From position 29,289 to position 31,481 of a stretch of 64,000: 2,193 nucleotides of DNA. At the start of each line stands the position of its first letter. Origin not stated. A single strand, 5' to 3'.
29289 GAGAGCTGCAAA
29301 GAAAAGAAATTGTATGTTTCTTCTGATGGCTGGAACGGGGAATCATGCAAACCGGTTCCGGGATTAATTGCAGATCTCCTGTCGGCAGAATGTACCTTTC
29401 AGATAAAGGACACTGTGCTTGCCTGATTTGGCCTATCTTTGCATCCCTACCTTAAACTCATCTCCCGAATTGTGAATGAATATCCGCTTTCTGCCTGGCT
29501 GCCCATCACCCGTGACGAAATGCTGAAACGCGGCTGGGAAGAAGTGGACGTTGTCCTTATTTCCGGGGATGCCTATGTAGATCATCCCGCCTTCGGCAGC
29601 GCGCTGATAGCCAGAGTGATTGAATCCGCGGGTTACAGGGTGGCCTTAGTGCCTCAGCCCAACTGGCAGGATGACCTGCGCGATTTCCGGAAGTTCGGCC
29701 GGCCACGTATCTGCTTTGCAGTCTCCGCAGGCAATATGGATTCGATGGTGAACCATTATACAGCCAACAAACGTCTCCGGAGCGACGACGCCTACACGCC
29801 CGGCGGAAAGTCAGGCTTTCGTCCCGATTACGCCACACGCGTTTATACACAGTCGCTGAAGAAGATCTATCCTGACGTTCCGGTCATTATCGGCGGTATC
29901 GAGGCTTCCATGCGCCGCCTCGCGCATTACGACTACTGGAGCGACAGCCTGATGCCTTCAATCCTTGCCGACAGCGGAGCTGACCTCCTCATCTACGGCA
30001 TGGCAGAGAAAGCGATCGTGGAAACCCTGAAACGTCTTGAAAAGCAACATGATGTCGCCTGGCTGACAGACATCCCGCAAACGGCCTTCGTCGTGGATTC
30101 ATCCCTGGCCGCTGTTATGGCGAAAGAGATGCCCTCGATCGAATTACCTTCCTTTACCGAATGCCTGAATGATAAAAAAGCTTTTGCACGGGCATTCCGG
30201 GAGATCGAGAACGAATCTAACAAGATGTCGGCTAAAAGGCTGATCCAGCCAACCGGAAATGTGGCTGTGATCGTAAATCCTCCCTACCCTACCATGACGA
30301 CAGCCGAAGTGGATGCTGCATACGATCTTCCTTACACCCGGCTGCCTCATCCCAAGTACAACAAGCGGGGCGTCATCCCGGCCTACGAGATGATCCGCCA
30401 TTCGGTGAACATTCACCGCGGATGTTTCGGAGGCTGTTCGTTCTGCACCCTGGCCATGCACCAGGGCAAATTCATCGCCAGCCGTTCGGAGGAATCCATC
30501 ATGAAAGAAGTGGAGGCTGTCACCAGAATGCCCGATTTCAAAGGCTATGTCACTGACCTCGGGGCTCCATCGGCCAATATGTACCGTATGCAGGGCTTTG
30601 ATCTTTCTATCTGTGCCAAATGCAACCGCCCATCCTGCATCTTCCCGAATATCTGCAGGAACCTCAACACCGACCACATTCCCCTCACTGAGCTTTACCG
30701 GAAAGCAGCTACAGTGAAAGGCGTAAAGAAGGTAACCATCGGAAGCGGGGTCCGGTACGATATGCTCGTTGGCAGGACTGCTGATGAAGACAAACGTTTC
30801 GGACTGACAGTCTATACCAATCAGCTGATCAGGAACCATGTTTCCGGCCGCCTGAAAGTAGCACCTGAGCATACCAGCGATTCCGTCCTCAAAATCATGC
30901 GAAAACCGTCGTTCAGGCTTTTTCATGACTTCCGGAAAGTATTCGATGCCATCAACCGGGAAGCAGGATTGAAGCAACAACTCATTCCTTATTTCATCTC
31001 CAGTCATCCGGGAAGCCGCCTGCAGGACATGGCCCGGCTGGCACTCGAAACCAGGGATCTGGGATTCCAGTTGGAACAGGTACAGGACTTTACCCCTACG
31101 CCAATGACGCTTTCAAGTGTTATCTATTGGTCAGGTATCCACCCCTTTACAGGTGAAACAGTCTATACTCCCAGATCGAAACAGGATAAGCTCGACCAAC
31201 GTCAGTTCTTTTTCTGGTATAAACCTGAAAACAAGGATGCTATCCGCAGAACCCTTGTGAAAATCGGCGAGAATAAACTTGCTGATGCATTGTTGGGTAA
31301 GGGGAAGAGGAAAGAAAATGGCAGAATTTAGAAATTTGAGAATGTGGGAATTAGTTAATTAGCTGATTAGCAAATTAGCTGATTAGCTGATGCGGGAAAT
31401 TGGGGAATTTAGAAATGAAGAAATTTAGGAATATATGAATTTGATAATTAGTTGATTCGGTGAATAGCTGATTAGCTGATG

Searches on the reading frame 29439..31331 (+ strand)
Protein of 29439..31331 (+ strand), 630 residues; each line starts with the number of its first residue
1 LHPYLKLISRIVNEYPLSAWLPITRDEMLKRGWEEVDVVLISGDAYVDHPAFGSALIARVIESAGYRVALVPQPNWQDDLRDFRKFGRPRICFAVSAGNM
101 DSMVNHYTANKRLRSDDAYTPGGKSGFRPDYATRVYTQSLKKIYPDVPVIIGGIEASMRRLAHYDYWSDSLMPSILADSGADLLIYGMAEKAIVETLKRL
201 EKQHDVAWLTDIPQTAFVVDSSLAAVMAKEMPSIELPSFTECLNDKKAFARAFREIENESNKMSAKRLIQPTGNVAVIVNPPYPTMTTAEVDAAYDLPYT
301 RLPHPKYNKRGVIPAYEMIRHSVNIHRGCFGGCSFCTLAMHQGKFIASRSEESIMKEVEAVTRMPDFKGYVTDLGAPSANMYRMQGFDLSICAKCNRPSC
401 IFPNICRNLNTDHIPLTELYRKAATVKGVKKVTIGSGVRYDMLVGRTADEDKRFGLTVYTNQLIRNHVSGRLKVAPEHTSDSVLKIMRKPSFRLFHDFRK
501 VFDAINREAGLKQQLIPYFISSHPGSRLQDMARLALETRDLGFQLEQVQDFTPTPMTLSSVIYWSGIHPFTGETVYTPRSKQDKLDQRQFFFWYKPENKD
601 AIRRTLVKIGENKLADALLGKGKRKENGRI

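Call 11: search_protein_families(library=pfam, proteins=[window:29439-31331:+])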
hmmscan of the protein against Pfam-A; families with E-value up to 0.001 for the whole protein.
window:29439-31331:+ (630 aa): 4 families
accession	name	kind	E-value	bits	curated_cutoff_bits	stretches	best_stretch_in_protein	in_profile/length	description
PF08497.15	Radical_SAM_N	-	1.7e-130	435.2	25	1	20-322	1-301/301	Radical SAM N-terminal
PF11842.13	DUF3362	-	2.9e-09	37.8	27.6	1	546-614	1-74/151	Domain of unknown function (DUF3362)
PF04055.27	Radical_SAM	-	1.4e-06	29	29.5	0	323-380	1-59/166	Radical SAM superfamily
PF02310.24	B12-binding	-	0.00014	22.1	32.1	0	43-122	6-87/121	B12 binding domain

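Call 54: find_homologous_proteins(query=window:29439-31331:+, max_evalue=1e-100)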
Query window:29439-31331:+ (630 aa): 8000 proteins with E <= 1e-100 among 8000 candidates; the best 120 are listed.
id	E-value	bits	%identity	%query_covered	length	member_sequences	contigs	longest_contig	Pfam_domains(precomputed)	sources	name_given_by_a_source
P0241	0.0e+0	1435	100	98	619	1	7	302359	PF04055.28,PF11842.14,PF08497.16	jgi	-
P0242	0.0e+0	1434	100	98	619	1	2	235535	PF04055.28,PF11842.14,PF08497.16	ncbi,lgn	-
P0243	0.0e+0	1427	99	98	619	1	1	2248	PF04055.28,PF11842.14,PF08497.16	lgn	-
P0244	0.0e+0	1424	99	98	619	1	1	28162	PF04055.28,PF11842.14,PF08497.16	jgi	-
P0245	0.0e+0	1203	81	97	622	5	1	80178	PF11842.14,PF08497.16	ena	-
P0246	0.0e+0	1198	82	97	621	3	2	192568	PF04055.28,PF11842.14,PF08497.16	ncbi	-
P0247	0.0e+0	1179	81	97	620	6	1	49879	PF04055.28,PF11842.14,PF08497.16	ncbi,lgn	-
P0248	0.0e+0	1179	80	97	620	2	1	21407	PF04055.28,PF11842.14,PF08497.16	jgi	jgi:uncharacterized radical SAM protein YgiQ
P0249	0.0e+0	1170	80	98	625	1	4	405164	PF11842.14,PF08497.16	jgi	jgi:uncharacterized radical SAM protein YgiQ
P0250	0.0e+0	1169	79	97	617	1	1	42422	PF04055.28,PF11842.14,PF08497.16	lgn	-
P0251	0.0e+0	1165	79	97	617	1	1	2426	PF04055.28,PF11842.14,PF08497.16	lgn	-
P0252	0.0e+0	1161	78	97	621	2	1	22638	PF04055.28,PF11842.14,PF08497.16,PF02310.25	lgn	-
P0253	0.0e+0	1131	76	98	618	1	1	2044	PF04055.28,PF11842.14,PF08497.16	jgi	jgi:uncharacterized radical SAM protein YgiQ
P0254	0.0e+0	1105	74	97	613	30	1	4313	PF04055.28,PF11842.14,PF08497.16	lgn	-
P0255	0.0e+0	1104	81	90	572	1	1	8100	PF04055.28,PF08497.16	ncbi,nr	ncbi:MAG TPA: YgiQ family radical SAM protein, partial [Bacteroidales bacterium]|nr:YgiQ family radi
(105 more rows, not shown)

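Call 55: find_encoding_contigs(protein=P0244, flank=10000, max_places=3)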
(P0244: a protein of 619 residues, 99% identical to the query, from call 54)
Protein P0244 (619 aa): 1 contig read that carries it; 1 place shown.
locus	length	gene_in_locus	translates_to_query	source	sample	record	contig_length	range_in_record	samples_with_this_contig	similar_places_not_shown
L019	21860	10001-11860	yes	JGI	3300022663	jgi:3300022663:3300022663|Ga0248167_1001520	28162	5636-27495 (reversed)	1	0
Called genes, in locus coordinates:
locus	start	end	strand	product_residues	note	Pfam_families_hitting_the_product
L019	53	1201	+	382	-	PF01008:IF-2B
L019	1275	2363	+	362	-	PF25917:BSH_RND, PF25973:BSH_CzcB, PF25876:HH_MFP_RND (weak), PF25944:Beta-barrel_RND, PF25954:Beta-barrel_RND_2, PF25967:RND-MFP_C, PF25975:CzcB_C (weak), PF25989:YknX_C, +1 more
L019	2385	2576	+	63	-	-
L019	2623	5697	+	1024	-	PF00873:ACR_tran, PF03176:MMPL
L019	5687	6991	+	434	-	PF02321:OEP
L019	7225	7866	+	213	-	-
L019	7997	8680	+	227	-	PF03352:Adenine_glyco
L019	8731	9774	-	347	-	PF04245:NA37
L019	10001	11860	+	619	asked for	PF04055:Radical_SAM (faint), PF08497:Radical_SAM_N, PF11842:DUF3362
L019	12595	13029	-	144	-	PF00582:Usp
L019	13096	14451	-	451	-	-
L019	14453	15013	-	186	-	PF04542:Sigma70_r2, PF08281:Sigma70_r4_2, PF04545:Sigma70_r4 (weak)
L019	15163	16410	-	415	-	PF00079:Serpin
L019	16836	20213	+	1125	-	PF14870:PSII_BNR (faint), PF02012:BNR (faint), PF15902:Sortilin-Vps10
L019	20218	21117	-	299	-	PF04773:FecR, PF13240:Zn_Ribbon_1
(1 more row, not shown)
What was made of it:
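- This is inferred from the contig length (call 55).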

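Call 56: find_encoding_contigs(protein=P0242, flank=10000, max_places=3)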
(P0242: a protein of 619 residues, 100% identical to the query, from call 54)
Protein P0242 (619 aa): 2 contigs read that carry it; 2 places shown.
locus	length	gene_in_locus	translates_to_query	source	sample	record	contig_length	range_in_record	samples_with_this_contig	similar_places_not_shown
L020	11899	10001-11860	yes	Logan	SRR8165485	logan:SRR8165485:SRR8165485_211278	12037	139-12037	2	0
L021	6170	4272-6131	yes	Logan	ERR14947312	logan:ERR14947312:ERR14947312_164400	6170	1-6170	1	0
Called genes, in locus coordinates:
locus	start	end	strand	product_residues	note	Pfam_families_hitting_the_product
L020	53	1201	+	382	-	PF01008:IF-2B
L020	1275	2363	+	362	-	PF25917:BSH_RND, PF25973:BSH_CzcB, PF25876:HH_MFP_RND (weak), PF25944:Beta-barrel_RND, PF25954:Beta-barrel_RND_2, PF25967:RND-MFP_C, PF25975:CzcB_C (weak), PF25989:YknX_C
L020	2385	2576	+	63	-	-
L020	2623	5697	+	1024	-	PF00873:ACR_tran, PF03176:MMPL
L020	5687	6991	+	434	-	PF02321:OEP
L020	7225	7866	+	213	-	-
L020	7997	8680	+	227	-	PF03352:Adenine_glyco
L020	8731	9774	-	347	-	PF04245:NA37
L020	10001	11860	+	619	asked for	PF04055:Radical_SAM (faint), PF08497:Radical_SAM_N, PF11842:DUF3362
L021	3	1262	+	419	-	?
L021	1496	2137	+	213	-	-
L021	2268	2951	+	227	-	PF03352:Adenine_glyco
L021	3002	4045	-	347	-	PF04245:NA37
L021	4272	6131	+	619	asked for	PF04055:Radical_SAM (faint), PF08497:Radical_SAM_N, PF11842:DUF3362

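Call 59: find_encoding_contigs(protein=P0246, flank=4000, max_places=2)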
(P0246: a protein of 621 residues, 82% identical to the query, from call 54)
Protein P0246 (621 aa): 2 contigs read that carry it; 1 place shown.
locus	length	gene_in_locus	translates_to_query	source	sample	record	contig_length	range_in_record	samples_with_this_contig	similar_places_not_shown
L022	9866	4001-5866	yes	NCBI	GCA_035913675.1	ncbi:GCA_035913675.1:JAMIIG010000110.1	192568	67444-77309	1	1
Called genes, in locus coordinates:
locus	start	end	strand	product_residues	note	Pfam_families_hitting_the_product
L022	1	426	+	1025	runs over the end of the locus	PF00873:ACR_tran, PF03176:MMPL (weak)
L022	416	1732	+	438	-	PF02321:OEP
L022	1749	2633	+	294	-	PF00756:Esterase, PF12146:Hydrolase_4 (weak)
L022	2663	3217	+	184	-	PF03352:Adenine_glyco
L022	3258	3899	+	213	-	-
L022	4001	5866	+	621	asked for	PF04055:Radical_SAM (faint), PF08497:Radical_SAM_N, PF11842:DUF3362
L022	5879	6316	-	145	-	PF00582:Usp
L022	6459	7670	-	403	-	PF00801:PKD, PF18911:PKD_4, PF18962:Por_Secre_tail (weak)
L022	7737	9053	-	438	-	-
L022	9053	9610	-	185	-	PF04542:Sigma70_r2, PF08281:Sigma70_r4_2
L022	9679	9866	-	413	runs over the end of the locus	PF00079:Serpin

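Call 60: find_encoding_contigs(protein=P0249, flank=4000, max_places=2)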
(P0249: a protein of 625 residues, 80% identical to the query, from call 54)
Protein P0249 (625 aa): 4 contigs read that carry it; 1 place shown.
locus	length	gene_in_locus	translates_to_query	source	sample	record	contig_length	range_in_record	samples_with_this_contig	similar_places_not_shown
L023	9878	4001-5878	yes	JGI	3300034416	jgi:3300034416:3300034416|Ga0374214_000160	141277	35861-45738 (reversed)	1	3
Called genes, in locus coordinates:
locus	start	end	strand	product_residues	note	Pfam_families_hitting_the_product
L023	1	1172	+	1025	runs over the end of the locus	PF00873:ACR_tran, PF03176:MMPL (weak)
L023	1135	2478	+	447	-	PF02321:OEP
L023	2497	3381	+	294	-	PF00756:Esterase, PF12146:Hydrolase_4 (weak)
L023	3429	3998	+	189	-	PF03352:Adenine_glyco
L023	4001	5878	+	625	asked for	PF08497:Radical_SAM_N, PF11842:DUF3362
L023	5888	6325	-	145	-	PF00582:Usp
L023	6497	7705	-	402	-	PF00801:PKD, PF18911:PKD_4, PF18962:Por_Secre_tail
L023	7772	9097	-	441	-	-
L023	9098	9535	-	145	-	PF04542:Sigma70_r2, PF08281:Sigma70_r4_2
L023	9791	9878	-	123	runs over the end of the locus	-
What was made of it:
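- In relatives with 80-82% identical YgiQ and conserved synteny, the ygiQ/usp spacer is 12 and 9 nt, against 624 nt here (calls 59, 60). Array 2 sits between convergent genes, where relatives manage with 9-12 nt (calls 59, 60).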
